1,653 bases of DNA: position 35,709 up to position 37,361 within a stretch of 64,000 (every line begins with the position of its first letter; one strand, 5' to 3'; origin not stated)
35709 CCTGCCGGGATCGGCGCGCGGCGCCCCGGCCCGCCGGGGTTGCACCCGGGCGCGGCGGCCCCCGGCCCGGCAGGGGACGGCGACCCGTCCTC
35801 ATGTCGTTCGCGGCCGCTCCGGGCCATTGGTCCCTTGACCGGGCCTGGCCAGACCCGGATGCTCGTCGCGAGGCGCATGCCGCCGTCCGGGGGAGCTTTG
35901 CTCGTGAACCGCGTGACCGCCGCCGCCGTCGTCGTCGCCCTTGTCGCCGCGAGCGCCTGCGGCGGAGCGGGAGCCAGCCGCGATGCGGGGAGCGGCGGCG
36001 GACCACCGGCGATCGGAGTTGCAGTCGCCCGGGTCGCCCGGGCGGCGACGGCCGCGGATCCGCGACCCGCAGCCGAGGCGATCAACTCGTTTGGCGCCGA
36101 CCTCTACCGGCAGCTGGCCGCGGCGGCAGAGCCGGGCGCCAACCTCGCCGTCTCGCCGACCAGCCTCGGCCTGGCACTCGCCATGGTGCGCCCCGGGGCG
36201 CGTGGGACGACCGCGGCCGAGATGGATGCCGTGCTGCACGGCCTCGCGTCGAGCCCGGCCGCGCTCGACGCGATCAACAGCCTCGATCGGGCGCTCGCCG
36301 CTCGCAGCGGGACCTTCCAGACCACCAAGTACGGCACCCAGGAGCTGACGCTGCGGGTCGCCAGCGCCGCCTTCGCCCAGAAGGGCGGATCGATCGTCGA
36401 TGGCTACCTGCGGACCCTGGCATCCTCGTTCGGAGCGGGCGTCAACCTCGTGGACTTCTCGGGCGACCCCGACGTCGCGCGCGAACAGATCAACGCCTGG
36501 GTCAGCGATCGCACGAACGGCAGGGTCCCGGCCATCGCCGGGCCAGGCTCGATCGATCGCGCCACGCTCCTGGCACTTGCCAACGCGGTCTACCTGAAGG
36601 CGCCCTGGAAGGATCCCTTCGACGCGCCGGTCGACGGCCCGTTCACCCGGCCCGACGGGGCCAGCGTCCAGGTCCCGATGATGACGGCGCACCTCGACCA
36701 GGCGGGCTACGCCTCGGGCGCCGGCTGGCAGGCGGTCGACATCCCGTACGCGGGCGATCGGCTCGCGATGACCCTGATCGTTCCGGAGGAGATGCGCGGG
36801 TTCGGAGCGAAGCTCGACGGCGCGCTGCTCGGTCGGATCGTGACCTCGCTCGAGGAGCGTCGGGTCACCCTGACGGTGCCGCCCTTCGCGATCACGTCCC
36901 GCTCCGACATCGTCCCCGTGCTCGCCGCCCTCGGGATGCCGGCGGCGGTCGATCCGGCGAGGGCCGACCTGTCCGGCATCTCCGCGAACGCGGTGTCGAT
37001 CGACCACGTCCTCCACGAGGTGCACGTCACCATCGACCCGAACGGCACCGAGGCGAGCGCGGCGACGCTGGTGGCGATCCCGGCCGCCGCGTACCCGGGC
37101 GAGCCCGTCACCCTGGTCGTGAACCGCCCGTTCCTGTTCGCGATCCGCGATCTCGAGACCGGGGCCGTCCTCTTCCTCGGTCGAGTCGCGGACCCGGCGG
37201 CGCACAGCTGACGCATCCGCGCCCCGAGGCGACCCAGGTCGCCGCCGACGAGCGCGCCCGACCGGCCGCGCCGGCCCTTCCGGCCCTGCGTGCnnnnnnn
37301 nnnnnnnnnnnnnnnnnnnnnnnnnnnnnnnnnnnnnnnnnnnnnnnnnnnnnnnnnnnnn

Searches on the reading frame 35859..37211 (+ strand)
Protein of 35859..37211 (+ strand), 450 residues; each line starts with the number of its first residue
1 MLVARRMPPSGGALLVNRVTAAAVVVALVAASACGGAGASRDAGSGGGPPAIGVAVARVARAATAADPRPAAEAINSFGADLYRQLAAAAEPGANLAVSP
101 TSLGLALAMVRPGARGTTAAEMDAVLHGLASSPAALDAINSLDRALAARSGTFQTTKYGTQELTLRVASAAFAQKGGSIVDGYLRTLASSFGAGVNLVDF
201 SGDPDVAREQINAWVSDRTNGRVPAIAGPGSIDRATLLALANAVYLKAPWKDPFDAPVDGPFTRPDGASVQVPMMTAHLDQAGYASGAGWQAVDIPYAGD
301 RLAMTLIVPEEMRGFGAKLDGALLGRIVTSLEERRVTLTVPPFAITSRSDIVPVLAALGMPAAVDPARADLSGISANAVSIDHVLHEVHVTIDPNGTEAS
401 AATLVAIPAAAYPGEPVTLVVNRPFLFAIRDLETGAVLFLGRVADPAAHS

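Call 3: search_protein_families(library=pfam, proteins=[window:35859-37211:+])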
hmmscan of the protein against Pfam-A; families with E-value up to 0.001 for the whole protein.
window:35859-37211:+ (450 aa): 1 family
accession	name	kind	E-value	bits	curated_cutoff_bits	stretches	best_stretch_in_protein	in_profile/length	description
PF00079.25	Serpin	-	3.2e-83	280.4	27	1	74-446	2-370/370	Serpin (serine protease inhibitor)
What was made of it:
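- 35904..37211 (+): Serpin gene (435 aa from GTG 35904; alternative ATG at 35859 gives 450 aa). Pfam PF00079 covers 2-370/370, E = 3e-83 (call 3).
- Checked: Serpin: Pfam Serpin covers profile positions 2-370 of 370, E = 3e-83, for window 35859-37211(+) (call 3).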

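Call 5: find_homologous_proteins(query=window:35859-37211:+, max_evalue=1e-10)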
Query window:35859-37211:+ (450 aa): 390 proteins with E <= 1e-10 among 8000 candidates; the best 120 are listed.
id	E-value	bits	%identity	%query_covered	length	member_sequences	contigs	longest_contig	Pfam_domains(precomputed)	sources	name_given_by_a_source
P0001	2.4e-269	911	100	97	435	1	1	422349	PF00079.26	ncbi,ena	-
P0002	8.1e-132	458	54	93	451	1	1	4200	PF00079.26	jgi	jgi:serine protease inhibitor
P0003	6.1e-119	416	52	92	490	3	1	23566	PF00079.26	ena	-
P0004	6.8e-114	399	53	90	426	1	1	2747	PF00079.26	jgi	jgi:serine protease inhibitor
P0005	1.5e-113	398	51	96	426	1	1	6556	PF00079.26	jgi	jgi:serine protease inhibitor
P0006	1.3e-110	388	51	90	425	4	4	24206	PF00079.26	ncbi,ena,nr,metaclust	ncbi:MAG: hypothetical protein A2X23_02280 [Chloroflexi bacterium GWC2_73_18]|nr:MAG: hypothetical p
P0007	4.9e-110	387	47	96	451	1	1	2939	PF00079.26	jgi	jgi:serpin B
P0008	1.0e-109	386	49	96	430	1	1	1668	PF00079.26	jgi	jgi:serpin B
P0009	1.2e-109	385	52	88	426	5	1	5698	PF00079.26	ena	-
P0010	1.9e-109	385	52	83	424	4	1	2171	PF00079.26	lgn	-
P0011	2.1e-109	385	47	99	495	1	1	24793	PF00079.26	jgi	jgi:serine protease inhibitor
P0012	2.1e-109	385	52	82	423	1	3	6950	PF00079.26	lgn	-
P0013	5.1e-109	383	49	95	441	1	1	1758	PF00079.26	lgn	-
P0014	2.6e-108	381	51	86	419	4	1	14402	PF00079.26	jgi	jgi:serpin B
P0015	4.6e-108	380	52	90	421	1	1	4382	PF00079.26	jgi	jgi:serpin B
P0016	8.2e-108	379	50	88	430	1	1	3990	PF00079.26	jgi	jgi:serpin B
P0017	9.6e-108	379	51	83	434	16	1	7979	PF00079.26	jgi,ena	jgi:serpin B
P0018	7.3e-107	376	52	84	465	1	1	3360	PF00079.26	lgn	-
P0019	8.3e-107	376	50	83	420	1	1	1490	PF00079.26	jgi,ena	-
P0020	2.7e-106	374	48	88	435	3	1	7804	PF00079.26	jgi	-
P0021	3.4e-106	374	52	83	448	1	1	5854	PF00079.26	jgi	jgi:serpin B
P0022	8.2e-106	373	52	88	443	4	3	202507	PF00079.26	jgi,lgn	-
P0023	8.4e-106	373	50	82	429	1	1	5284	PF00079.26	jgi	jgi:serine protease inhibitor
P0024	1.9e-105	371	50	90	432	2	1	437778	PF00079.26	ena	-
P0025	2.7e-105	371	49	83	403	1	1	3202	PF00079.26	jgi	-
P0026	3.2e-105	371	49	82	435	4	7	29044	PF00079.26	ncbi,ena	-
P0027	8.6e-105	369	49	83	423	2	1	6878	PF00079.26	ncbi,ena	-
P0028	1.6e-104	368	48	96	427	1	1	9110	PF00079.26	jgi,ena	-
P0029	1.7e-104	368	47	94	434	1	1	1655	PF00079.26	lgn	-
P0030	2.2e-104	368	51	82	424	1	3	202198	PF00079.26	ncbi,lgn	-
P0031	2.3e-104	368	48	89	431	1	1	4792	PF00079.26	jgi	jgi:serpin B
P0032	2.5e-104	368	49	84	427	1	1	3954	PF00079.26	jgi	jgi:serpin B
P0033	2.7e-104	368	50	88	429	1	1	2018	PF00079.26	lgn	-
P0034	3.7e-104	367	50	89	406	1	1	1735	PF00079.26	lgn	-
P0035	6.1e-104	367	51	84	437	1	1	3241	PF00079.26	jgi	jgi:serpin B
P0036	7.1e-104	366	50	85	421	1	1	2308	PF00079.26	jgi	jgi:serpin B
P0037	8.6e-104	366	47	88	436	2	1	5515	PF00079.26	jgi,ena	-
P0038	1.1e-103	366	50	83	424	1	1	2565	PF00079.26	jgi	jgi:serpin B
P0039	1.1e-103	366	49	82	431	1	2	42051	PF00079.26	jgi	jgi:serpin B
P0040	1.2e-103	366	50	83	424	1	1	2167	PF00079.26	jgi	jgi:serpin B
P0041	1.3e-103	365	48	95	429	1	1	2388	PF00079.26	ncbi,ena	-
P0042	1.4e-103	365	51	84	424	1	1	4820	PF00079.26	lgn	-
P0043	1.5e-103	365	50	88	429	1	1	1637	PF00079.26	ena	-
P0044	1.7e-103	365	48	95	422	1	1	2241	PF00079.26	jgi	jgi:serpin B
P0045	1.8e-103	365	51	82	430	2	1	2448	PF00079.26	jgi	jgi:serine protease inhibitor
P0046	2.6e-103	364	50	91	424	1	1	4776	PF00079.26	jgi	jgi:serpin B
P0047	2.9e-103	364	48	95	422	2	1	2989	PF00079.26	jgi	jgi:serpin B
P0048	5.3e-103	363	48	95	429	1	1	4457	PF00079.26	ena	-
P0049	6.2e-103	363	49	82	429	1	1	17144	PF00079.26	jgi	jgi:serpin B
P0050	7.4e-103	363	52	82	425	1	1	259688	PF00079.26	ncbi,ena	-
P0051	7.8e-103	363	49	88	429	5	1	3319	PF00079.26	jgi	-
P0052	9.5e-103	363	47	95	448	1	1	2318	PF00079.26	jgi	jgi:serine protease inhibitor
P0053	1.1e-102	362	49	89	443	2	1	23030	PF00079.26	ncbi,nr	ncbi:MAG TPA: serpin family protein [Patescibacteria group bacterium]|nr:serpin family protein [Pate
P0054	1.3e-102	362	50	90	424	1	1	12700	PF00079.26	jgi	jgi:serpin B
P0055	2.4e-102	361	50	88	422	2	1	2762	PF00079.26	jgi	-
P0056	2.8e-102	361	46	96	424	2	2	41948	PF00079.26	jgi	jgi:serine protease inhibitor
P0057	3.1e-102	361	50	90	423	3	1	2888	PF00079.26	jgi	jgi:serine protease inhibitor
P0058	3.7e-102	361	50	88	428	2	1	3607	PF00079.26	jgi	jgi:serpin B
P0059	4.7e-102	360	50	82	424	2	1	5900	PF00079.26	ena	-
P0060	5.5e-102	360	49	82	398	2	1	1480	PF00079.26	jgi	jgi:serine protease inhibitor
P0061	6.0e-102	360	49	82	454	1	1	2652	PF00079.26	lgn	-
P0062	6.8e-102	360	50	82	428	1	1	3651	PF00079.26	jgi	jgi:serpin B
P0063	8.0e-102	360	49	95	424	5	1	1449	PF00079.26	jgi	jgi:serpin B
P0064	9.2e-102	359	48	95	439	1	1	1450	PF00079.26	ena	-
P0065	1.0e-101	359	51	82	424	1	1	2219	PF00079.26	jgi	jgi:serpin B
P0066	1.7e-101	359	51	90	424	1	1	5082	PF00079.26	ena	-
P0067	1.8e-101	358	50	84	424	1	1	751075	PF00079.26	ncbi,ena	-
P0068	2.0e-101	358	49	88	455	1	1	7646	PF00079.26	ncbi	-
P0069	2.1e-101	358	47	94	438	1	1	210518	PF00079.26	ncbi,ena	-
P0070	2.1e-101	358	51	83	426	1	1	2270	PF00079.26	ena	-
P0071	2.3e-101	358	48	96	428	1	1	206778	PF00079.26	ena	-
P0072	2.8e-101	358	48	94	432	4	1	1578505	PF00079.26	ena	-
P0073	3.2e-101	358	48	96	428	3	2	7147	PF00079.26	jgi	jgi:serpin B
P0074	3.2e-101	358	50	90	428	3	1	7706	PF00079.26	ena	-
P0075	3.2e-101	358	49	88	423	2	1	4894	PF00079.26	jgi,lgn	jgi:serpin B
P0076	3.3e-101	358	49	88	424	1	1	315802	PF00079.26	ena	-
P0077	4.8e-101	357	50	90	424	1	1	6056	PF00079.26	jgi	-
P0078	4.8e-101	357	45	94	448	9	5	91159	PF00079.26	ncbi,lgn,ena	-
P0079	5.5e-101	357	49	88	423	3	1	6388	PF00079.26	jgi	jgi:serpin B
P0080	5.7e-101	357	46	96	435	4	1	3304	PF00079.26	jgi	jgi:serpin B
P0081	6.7e-101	357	49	88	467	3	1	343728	PF00079.26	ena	-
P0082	7.0e-101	356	50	90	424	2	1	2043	PF00079.26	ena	-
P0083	7.6e-101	356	49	95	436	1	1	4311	PF00079.26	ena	-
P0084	8.9e-101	356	48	94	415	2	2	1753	PF00079.26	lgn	-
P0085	1.1e-100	356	49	96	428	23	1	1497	PF00079.26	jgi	-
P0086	1.2e-100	356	50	88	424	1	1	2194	PF00079.26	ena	-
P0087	1.3e-100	356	47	92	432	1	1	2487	PF00079.26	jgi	jgi:serpin B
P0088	1.4e-100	355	47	94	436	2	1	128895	PF00079.26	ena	-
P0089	1.7e-100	355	49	82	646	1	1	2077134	PF00079.26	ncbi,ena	-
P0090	1.8e-100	355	50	84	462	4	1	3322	PF00079.26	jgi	jgi:serpin B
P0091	1.9e-100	355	51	85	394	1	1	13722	PF00079.26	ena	-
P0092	2.3e-100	355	48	96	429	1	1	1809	PF00079.26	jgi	jgi:serpin B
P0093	2.9e-100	354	48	95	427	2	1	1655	PF00079.26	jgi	jgi:serpin B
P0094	3.0e-100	354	49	94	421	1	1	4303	PF00079.26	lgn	-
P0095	3.1e-100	354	49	91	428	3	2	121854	PF00079.26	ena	-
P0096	3.5e-100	354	48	96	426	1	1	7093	PF00079.26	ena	-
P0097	3.8e-100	354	50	84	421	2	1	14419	PF00079.26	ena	-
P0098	4.7e-100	354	50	88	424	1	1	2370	PF00079.26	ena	-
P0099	5.3e-100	354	50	88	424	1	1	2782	PF00079.26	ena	-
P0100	6.7e-100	353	47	95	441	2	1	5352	PF00079.26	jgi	jgi:serpin B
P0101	1.2e-99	352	50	88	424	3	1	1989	PF00079.26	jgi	-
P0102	1.3e-99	352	51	82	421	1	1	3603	PF00079.26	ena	-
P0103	1.5e-99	352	50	88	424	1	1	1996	PF00079.26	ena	-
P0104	1.8e-99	352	50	88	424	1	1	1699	PF00079.26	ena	-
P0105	2.0e-99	352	50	87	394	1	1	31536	PF00079.26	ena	-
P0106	2.2e-99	352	50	88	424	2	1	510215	PF00079.26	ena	-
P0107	2.6e-99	351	47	89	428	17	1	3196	PF00079.26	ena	-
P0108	3.0e-99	351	48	95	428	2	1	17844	PF00079.26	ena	-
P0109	3.2e-99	351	50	88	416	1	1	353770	PF00079.26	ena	-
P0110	3.3e-99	351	48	83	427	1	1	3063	PF00079.26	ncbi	-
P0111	4.1e-99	351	47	88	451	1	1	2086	PF00079.26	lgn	-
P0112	4.2e-99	351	45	96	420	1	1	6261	PF00079.26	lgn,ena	-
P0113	6.0e-99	350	50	84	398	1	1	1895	PF00079.26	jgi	jgi:serpin B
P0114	6.7e-99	350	50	82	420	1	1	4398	PF00079.26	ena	-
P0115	9.6e-99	349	47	84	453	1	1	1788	PF00079.26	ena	-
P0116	1.0e-98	349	49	82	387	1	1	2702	PF00079.26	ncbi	ncbi:MAG TPA: serpin family protein [Candidatus Limnocylindria bacterium]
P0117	1.1e-98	349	48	96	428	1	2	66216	PF00079.26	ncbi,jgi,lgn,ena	-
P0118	1.5e-98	349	48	91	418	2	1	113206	PF00079.26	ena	-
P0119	1.7e-98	349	50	82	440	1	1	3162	PF00079.26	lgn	-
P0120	1.9e-98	348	46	82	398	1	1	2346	PF00079.26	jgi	jgi:serpin B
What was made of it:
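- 35904..37211 (+): An identical 435-aa protein (P0001) is in public databases (call 5).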

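Call 15: find_encoding_contigs(protein=P0001, flank=10000, max_places=3)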
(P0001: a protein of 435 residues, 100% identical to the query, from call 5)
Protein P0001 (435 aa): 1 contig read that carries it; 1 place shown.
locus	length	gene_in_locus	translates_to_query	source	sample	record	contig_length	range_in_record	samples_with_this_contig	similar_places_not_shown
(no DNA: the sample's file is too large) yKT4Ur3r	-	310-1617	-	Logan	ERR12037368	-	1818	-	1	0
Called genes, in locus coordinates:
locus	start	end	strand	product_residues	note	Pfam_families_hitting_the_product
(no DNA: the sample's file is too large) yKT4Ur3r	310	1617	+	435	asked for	PF00079:Serpin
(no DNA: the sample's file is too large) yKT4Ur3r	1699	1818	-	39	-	?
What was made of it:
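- Checked: Both junctions in an independent assembly: a 1,818-bp Logan contig from run ERR12037368 carries an identical 435-aa serpin, followed after 81 nt by a convergent gene (call 15).
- An independent Logan contig supports both junctions (call 15). The 435-codon ORF is intact in a frameshift-prone assembly and is identical in a second assembly (call 15). The independent 1,818-bp Logan contig carries the same serpin with 309 bp upstream (reaching the E2 start region) and the convergent gene 81 nt downstream (call 15).
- Tried and rejected: Look-up of the source contig (call 15).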

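Call 16: find_encoding_contigs(protein=P0003, flank=8000, max_places=3)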
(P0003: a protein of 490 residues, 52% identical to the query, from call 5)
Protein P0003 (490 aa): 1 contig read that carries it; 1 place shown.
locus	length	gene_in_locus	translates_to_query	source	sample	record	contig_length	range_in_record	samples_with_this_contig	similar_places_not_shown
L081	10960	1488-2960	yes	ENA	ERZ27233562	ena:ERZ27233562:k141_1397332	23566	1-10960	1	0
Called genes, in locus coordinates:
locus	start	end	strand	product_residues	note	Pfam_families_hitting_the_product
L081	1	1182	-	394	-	?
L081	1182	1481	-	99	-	PF02686:GatC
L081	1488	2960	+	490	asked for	PF00079:Serpin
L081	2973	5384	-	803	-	PF22745:Nlig-Ia, PF01653:DNA_ligase_aden, PF03120:OB_DNA_ligase, PF03119:DNA_ligase_ZBD, PF12826:HHH_2 (faint), PF00533:BRCT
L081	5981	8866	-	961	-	PF13604:AAA_30 (faint), PF00580:UvrD-helicase, PF13245:AAA_19, PF13361:UvrD_C, PF13538:UvrD_C_2, PF21196:PcrA_UvrD_tudor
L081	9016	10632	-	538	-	PF00118:Cpn60_TCP1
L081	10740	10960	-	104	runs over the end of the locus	PF00166:Cpn10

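Call 17: find_encoding_contigs(protein=P0002, flank=5000, max_places=3)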
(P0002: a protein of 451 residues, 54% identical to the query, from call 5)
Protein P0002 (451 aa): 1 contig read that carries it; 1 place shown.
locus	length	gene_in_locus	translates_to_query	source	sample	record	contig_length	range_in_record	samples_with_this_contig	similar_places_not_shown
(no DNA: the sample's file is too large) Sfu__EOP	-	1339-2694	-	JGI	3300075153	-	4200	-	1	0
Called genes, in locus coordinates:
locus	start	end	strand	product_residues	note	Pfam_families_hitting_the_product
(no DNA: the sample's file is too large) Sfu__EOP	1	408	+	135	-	?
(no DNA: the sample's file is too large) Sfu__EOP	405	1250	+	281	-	PF01061:ABC2_membrane, PF12698:ABC2_membrane_3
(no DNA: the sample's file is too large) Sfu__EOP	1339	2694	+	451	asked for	PF00079:Serpin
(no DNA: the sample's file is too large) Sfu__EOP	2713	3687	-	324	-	PF00561:Abhydrolase_1, PF12146:Hydrolase_4 (weak)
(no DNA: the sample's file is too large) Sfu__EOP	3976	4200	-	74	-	?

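Call 18: find_encoding_contigs(protein=P0089, flank=6000, max_places=2)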
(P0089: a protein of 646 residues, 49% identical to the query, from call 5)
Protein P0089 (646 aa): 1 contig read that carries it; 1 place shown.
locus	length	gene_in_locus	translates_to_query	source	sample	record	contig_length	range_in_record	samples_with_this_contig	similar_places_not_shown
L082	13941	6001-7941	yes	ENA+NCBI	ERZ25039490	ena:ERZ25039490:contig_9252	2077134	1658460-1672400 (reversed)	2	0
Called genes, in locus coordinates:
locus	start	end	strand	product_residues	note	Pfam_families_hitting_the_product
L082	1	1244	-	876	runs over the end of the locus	PF00128:Alpha-amylase (faint)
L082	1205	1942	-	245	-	PF02922:CBM_48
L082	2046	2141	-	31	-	-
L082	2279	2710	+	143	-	-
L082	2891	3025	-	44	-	-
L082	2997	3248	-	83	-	-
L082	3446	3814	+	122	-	-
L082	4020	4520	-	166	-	PF21948:LplA-B_cat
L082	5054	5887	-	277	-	PF01212:Beta_elim_lyase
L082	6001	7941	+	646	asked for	PF00079:Serpin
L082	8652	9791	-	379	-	PF02771:Acyl-CoA_dh_N, PF02770:Acyl-CoA_dh_M, PF00441:Acyl-CoA_dh_1, PF22924:ACOX_C_alpha1 (faint), PF08028:Acyl-CoA_dh_2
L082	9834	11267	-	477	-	PF01642:MM_CoA_mutase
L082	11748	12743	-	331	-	PF02733:Dak1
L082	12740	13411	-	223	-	PF02734:Dak2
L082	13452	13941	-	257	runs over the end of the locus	PF00702:Hydrolase, PF13419:HAD_2, PF13242:Hydrolase_like (weak)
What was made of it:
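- The nearest homologues come from the same class (calls 5, 18).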

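Call 19: find_encoding_contigs(protein=P0024, flank=6000, max_places=2)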
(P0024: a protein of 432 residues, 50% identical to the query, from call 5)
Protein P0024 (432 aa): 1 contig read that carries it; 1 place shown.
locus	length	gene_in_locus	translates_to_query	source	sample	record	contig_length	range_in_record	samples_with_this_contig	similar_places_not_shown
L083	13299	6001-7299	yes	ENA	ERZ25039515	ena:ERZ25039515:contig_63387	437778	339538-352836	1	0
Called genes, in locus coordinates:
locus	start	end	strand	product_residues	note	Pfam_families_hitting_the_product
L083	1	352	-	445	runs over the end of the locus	PF00202:Aminotran_3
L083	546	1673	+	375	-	PF00155:Aminotran_1_2, PF00266:Aminotran_5 (weak), PF01212:Beta_elim_lyase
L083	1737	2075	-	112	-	-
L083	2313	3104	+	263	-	-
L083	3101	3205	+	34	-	-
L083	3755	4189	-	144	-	-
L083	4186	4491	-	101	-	PF01979:Amidohydro_1 (weak), PF07969:Amidohydro_3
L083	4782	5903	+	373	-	-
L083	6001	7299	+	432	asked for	PF00079:Serpin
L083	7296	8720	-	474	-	PF09861:Lar_N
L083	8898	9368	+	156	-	-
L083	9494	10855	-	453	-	-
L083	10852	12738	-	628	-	PF00082:Peptidase_S8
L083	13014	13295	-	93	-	PF02866:Ldh_1_C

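Call 20: find_encoding_contigs(protein=P0050, flank=6000, max_places=2)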
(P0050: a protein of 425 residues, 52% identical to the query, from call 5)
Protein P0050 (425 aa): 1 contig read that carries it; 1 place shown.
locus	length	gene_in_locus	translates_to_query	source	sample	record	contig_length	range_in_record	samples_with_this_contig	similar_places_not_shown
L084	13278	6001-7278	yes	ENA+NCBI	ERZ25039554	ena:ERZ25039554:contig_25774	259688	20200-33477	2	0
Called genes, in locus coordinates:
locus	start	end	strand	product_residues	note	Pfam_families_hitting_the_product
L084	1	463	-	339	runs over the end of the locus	PF02779:Transket_pyr, PF02780:Transketolase_C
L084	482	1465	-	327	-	PF00676:E1_dh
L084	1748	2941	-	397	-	PF01513:NAD_kinase (faint), PF00781:DAGK_cat (weak)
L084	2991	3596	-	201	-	-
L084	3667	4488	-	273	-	PF21948:LplA-B_cat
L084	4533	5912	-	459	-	PF01212:Beta_elim_lyase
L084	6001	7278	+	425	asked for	PF00079:Serpin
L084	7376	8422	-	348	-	PF04087:DUF389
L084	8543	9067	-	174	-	PF04525:LOR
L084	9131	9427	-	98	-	-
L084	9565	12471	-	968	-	PF06897:DUF1269, PF00884:Sulfatase, PF16347:SGSH_C (weak)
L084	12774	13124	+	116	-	PF02627:CMD (weak)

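Call 21: find_encoding_contigs(protein=P0006, flank=6000, max_places=2)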
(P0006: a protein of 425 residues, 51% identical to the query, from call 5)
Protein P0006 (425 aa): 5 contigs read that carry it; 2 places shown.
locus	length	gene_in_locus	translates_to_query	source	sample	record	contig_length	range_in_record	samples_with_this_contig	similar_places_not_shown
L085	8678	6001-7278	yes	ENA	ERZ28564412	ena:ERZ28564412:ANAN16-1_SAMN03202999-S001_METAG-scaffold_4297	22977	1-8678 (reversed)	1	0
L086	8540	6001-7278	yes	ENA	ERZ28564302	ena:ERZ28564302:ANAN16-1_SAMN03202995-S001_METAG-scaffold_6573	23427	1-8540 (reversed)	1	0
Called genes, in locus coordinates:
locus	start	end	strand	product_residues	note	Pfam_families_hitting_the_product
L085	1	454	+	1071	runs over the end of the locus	PF13191:AAA_16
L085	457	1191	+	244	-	PF13370:Fer4_13, PF13459:Fer4_15, PF00211:Guanylate_cyc (weak)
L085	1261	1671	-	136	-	PF05168:HEPN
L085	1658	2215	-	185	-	PF01909:NTP_transf_2, PF18765:Polbeta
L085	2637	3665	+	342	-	PF01145:Band_7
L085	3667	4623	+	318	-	-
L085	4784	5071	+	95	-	-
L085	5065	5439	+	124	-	PF02452:PemK_toxin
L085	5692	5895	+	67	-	PF08940:DUF1918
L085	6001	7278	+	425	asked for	PF00079:Serpin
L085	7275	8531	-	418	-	-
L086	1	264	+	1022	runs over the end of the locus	-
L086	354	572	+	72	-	PF00196:GerE (weak)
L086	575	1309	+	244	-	PF13370:Fer4_13, PF13459:Fer4_15, PF00211:Guanylate_cyc (weak)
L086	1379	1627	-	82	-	-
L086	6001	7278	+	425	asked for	PF00079:Serpin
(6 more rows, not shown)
